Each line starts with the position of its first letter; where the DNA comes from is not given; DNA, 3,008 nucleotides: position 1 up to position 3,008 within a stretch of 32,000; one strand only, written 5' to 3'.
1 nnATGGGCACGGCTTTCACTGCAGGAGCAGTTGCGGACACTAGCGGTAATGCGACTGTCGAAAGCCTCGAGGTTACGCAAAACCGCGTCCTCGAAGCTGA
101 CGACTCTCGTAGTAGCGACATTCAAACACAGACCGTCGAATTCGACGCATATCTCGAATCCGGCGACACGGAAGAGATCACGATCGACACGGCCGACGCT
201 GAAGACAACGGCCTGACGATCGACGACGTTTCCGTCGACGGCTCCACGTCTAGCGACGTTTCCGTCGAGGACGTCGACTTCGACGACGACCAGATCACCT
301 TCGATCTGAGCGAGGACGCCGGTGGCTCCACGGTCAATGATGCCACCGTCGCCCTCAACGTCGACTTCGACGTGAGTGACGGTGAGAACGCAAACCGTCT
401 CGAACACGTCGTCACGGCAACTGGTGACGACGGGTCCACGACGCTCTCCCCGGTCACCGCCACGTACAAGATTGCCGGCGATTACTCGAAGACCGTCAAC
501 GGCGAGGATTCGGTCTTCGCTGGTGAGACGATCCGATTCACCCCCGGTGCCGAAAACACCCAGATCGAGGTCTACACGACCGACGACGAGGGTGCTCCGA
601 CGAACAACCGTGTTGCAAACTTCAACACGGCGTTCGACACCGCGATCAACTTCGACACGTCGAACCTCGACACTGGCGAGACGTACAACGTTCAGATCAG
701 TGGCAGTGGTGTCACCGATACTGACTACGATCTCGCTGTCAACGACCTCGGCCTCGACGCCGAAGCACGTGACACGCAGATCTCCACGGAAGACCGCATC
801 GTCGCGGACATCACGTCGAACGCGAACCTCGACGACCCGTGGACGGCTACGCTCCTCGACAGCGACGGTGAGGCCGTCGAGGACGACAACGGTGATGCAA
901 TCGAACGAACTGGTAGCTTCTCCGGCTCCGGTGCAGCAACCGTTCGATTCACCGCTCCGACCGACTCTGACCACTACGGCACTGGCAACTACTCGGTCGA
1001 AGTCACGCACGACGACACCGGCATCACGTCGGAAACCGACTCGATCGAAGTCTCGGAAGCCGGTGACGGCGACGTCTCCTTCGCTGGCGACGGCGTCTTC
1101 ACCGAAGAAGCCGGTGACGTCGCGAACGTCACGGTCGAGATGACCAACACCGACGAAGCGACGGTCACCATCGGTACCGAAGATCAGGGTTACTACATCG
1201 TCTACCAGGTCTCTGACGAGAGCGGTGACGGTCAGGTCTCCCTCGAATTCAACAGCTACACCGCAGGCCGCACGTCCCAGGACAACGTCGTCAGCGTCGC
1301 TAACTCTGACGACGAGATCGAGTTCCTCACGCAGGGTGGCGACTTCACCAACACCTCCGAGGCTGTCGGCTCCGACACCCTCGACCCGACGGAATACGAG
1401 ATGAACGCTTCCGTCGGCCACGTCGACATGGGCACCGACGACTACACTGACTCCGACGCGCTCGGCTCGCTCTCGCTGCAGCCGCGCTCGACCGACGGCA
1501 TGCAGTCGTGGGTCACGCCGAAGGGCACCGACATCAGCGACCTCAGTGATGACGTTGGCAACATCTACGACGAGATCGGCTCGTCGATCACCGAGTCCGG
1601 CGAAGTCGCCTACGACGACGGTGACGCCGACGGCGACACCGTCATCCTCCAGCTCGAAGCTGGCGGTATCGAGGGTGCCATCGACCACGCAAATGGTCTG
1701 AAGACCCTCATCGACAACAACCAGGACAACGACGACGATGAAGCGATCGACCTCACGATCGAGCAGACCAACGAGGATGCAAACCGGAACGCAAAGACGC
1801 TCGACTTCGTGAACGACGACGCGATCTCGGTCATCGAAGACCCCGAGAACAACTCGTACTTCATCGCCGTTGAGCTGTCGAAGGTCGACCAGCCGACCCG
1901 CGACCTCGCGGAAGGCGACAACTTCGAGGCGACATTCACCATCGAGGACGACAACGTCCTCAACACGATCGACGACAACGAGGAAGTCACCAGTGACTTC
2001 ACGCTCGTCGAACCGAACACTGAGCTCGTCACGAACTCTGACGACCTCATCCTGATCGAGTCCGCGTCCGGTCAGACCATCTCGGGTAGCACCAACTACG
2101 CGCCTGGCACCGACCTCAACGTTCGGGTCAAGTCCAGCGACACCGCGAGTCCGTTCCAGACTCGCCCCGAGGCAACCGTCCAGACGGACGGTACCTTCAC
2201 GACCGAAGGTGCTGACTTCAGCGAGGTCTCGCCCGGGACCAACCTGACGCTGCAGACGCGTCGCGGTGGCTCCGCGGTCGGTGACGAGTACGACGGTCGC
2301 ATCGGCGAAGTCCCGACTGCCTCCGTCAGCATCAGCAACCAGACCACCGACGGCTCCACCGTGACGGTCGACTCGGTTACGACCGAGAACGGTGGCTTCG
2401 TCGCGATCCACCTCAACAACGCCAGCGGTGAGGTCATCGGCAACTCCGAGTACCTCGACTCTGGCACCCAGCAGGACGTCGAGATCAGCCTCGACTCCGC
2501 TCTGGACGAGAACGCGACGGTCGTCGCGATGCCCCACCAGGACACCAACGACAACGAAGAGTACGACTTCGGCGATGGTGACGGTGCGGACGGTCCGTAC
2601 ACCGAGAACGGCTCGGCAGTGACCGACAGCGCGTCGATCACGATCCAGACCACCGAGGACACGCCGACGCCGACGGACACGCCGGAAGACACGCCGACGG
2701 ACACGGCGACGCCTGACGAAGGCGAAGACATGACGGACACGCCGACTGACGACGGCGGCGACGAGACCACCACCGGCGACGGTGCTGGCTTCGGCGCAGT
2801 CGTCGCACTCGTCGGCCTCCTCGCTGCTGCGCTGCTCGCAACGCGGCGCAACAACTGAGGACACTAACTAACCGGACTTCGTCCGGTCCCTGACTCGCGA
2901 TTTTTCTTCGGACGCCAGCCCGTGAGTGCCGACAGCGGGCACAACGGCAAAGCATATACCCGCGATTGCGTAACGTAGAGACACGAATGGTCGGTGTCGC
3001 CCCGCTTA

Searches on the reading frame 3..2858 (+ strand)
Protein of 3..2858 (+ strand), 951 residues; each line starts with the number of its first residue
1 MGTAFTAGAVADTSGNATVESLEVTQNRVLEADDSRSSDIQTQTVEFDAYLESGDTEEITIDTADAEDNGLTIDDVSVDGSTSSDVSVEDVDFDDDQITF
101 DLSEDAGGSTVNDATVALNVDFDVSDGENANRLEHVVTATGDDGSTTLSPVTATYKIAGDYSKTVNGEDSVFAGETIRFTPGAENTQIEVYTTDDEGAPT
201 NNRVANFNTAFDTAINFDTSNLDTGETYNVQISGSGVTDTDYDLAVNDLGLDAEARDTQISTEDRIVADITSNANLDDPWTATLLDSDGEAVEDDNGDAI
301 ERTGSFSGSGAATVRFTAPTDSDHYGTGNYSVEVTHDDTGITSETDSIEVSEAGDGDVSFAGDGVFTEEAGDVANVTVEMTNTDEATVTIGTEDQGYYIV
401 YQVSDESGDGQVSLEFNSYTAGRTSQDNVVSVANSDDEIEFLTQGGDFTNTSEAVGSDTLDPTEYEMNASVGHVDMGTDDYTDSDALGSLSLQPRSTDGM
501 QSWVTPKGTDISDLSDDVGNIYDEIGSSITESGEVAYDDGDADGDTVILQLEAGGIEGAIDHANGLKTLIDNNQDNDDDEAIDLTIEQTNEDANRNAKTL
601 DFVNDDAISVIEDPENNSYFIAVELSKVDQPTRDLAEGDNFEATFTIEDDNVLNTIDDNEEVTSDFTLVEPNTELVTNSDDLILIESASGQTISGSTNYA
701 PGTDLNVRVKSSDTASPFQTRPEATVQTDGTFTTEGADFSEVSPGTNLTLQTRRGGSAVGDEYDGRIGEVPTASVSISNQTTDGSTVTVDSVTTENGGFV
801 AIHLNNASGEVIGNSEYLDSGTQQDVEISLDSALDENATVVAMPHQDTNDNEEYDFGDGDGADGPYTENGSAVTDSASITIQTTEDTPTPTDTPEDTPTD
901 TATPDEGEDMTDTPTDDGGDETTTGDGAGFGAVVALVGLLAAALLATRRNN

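Call 20: search_protein_families(library=pfam, proteins=[window:3-2858:+], max_evalue=0.001)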
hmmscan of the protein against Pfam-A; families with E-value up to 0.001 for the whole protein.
window:3-2858:+ (951 aa): 3 families
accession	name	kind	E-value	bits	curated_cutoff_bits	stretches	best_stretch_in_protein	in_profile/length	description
PF23951.1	DUF7282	-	5.2e-37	126.9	27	1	773-880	1-112/112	Domain of unknown function (DUF7282)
PF25162.1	DUF7827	-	6.7e-37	126.7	27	1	350-472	1-120/120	Domain of unknown function (DUF7827)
PF18204.6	PGF-CTERM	-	7e-06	26.3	18.8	1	929-949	3-23/23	PGF-CTERM motif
